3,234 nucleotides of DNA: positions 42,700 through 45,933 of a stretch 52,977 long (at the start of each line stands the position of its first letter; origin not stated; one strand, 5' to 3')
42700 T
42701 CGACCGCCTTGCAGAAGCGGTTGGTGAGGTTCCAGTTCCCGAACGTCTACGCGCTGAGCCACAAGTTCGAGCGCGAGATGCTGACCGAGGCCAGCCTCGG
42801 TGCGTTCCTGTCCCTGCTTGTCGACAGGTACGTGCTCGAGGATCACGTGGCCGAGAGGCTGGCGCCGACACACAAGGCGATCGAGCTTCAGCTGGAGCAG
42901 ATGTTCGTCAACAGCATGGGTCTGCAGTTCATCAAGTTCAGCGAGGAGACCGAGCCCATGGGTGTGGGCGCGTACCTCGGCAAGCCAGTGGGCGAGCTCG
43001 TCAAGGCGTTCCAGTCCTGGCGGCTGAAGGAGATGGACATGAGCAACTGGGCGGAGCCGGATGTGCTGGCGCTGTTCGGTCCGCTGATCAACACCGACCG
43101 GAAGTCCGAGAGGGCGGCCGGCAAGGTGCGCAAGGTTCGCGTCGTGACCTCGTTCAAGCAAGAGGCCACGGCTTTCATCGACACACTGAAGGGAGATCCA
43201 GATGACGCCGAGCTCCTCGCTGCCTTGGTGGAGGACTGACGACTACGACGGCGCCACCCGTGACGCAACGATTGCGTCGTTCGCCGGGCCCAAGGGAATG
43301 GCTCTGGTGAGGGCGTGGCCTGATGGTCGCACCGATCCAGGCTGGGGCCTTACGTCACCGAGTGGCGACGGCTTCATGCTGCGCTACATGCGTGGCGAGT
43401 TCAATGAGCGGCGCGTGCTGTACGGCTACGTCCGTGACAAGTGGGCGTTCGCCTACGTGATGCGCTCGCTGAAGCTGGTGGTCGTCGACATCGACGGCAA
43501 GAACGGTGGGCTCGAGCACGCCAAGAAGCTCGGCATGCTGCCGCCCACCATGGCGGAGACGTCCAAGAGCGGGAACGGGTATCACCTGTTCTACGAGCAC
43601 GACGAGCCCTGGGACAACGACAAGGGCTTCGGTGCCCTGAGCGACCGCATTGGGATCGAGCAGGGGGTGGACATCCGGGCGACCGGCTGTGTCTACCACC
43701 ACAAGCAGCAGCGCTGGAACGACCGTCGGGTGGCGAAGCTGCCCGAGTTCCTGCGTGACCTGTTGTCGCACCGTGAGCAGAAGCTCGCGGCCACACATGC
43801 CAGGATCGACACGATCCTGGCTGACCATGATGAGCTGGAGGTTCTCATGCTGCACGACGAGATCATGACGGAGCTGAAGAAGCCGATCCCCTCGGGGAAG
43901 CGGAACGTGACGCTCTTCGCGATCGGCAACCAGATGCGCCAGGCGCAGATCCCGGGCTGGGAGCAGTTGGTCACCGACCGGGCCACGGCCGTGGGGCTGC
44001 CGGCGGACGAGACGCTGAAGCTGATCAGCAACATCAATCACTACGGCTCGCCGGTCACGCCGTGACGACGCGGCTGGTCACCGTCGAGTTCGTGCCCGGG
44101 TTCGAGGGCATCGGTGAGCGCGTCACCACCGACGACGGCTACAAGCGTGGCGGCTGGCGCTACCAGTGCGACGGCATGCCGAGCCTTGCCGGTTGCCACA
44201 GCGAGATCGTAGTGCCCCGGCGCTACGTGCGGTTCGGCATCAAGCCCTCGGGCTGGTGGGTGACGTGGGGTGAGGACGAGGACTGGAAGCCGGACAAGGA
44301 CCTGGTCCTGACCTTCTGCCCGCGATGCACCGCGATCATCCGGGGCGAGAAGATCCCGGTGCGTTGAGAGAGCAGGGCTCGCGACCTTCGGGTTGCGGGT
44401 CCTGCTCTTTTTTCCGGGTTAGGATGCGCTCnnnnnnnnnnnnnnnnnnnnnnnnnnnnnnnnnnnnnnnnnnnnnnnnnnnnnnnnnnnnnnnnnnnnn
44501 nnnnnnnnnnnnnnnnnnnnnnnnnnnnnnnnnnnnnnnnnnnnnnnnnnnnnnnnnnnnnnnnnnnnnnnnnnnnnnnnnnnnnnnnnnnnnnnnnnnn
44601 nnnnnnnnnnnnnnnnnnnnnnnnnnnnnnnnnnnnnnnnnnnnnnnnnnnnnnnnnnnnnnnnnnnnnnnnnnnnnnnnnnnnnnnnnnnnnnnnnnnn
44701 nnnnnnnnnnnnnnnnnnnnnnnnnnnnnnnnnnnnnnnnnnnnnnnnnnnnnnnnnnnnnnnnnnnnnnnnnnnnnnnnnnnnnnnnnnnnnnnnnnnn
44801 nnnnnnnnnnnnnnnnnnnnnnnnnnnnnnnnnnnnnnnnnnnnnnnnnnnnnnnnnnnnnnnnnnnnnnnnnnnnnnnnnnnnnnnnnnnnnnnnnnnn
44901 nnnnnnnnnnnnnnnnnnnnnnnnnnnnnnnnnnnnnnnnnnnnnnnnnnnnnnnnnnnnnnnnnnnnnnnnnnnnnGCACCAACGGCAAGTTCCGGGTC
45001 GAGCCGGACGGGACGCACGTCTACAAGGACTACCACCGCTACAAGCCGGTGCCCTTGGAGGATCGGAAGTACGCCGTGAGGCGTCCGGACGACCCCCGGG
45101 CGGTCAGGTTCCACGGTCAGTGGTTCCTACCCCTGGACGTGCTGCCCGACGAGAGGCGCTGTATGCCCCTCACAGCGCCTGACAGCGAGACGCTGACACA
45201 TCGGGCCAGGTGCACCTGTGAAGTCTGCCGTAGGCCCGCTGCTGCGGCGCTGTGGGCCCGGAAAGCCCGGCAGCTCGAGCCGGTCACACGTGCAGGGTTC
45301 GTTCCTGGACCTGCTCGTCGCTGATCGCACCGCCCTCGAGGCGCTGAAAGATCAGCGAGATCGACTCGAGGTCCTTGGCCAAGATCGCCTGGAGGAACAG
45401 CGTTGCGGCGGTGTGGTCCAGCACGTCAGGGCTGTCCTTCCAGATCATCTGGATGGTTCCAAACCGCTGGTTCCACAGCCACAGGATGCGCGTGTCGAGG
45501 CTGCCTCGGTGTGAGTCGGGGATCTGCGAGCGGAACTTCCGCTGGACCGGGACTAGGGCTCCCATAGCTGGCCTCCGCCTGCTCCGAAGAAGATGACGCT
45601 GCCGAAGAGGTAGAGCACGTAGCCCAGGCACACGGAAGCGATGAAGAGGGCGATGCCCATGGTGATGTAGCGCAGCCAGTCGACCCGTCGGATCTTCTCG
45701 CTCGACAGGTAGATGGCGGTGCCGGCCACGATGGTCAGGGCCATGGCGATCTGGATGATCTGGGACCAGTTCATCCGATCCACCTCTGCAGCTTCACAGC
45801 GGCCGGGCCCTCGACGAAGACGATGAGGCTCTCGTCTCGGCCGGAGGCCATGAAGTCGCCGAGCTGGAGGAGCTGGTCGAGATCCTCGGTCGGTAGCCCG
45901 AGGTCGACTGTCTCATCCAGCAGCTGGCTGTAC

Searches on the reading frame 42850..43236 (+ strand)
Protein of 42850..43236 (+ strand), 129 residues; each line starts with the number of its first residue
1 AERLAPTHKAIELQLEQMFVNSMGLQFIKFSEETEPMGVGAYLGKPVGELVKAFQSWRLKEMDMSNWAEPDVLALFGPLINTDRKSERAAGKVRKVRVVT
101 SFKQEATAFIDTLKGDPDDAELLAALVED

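Call 87: predict_structure(alignment_id=A3)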
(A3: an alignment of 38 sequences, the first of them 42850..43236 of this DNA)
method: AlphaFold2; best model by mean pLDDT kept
length: 129 residues; sequences in the alignment: 38
mean_pLDDT: 82.5   pTM: 0.68
mean pLDDT of the five models: 82.5, 78.5, 78.1, 78.0, 77.8
residues with pLDDT >= 90: 54; 70-90: 52; 50-70: 21; < 50: 2
segments of 3 or more residues with pLDDT < 50: none
pLDDT, mean of each block of 10 residues (from residue 1): 65 73 89 90 94 87 84 91 89 92 90 70 57
secondary structure, 60 per line:
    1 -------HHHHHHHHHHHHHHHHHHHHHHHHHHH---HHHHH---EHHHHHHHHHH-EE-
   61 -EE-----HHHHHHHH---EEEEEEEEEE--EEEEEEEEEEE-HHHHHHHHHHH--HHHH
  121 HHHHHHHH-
elements in order: H8-34 H38-42 H47-56 H69-76 E80-89 E92-102 H104-114 H117-128

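Call 89: fold_search(model_id=the predicted structure, library=pdb)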
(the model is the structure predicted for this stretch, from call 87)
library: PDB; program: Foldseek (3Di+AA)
matches with E <= 10: 885; with E <= 0.001: 0
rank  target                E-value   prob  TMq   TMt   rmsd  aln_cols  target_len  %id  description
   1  1f4k_A                4.8e-02  0.77  0.34  0.37   8.9       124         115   14  CRYSTAL STRUCTURE OF THE REPLICATION TERMINATOR PROTEIN/B-SITE DNA COMPLEX (released 2001-06-08)
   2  2dqr_B                4.8e-02  0.41  0.26  0.29   9.4       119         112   16  Crystal structure of the replication terminator protein mutant RTP.E39K.R42Q (released 2007-05-29)
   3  1j0r_A                8.5e-02  0.38  0.28  0.31   9.4       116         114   16  Crystal structure of the replication termination protein mutant C110S (released 2003-11-20)
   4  1bm9_A                9.7e-02  0.72  0.36  0.38   9.6       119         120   14  REPLICATION TERMINATOR PROTEIN FROM BACILLUS SUBTILIS (released 1999-01-06)
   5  5zi8_A                1.1e-01  0.28  0.23  0.26  10.1       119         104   18  Crystal structure of the PadR-family transcriptional regulator Rv3488 of Mycobacterium tuberculosis H37Rv in complex w (released 2018-10-17)
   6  5vfx_H                1.2e-01  0.47  0.30  0.36   7.0       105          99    8  Structure of an accessory protein of the pCW3 relaxosome in complex with the origin of transfer (oriT) DNA (released 2018-04-18)
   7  1j0r_B                1.5e-01  0.38  0.30  0.32   9.1       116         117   16  Crystal structure of the replication termination protein mutant C110S (released 2003-11-20)
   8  5vfx_A                2.9e-01  0.30  0.29  0.35   6.9       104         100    8  Structure of an accessory protein of the pCW3 relaxosome in complex with the origin of transfer (oriT) DNA (released 2018-04-18)
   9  3r0a_B                2.9e-01  0.25  0.29  0.30  10.4       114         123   14  Possible transcriptional regulator from Methanosarcina mazei Go1 (gi 21227196) (released 2011-03-23)
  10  2esh                  3.3e-01  0.41  0.34  0.37   8.0       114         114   14  Crystal Structure of Conserved Protein of Unknown Function TM0937- a Potential Transcriptional Factor (released 2005-12-06)
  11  5vfx_F                3.3e-01  0.28  0.29  0.35   6.9       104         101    8  Structure of an accessory protein of the pCW3 relaxosome in complex with the origin of transfer (oriT) DNA (released 2018-04-18)
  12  5vfx_D                3.7e-01  0.28  0.30  0.36   7.0       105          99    8  Structure of an accessory protein of the pCW3 relaxosome in complex with the origin of transfer (oriT) DNA (released 2018-04-18)
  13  3r0a_A                4.0e-01  0.25  0.30  0.31  10.2       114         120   12  Possible transcriptional regulator from Methanosarcina mazei Go1 (gi 21227196) (released 2011-03-23)
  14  7o4i_W                4.8e-01  0.20  0.29  0.15  12.2       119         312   12  Yeast RNA polymerase II transcription pre-initiation complex with initial transcription bubble (released 2021-06-16)
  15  4pgh_D                5.1e-01  0.21  0.32  0.16   8.5       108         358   17  Caffeic acid O-methyltransferase from Sorghum bicolor (released 2014-07-02)
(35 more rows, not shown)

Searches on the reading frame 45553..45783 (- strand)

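Call 61: search_protein_families(library=pfam, proteins=[window:45553-45783:-], max_evalue=0.1)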
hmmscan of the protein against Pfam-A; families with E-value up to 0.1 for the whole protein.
window:45553-45783:- (76 aa): 4 families
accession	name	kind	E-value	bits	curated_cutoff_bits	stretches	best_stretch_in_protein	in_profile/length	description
PF14293.11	YWFCY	-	0.037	14.5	24.4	1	13-63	89-137/144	YWFCY protein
PF07937.16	DUF1686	-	0.044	14.1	25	1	3-53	88-140/182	Protein of unknown function (DUF1686)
PF18949.5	DUF5693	-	0.06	12.3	29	1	2-53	308-358/609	Family of unknown function (DUF5693)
PF17009.10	DUF5090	-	0.085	13.3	27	1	2-62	46-112/187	Domain of unknown function (DUF5090)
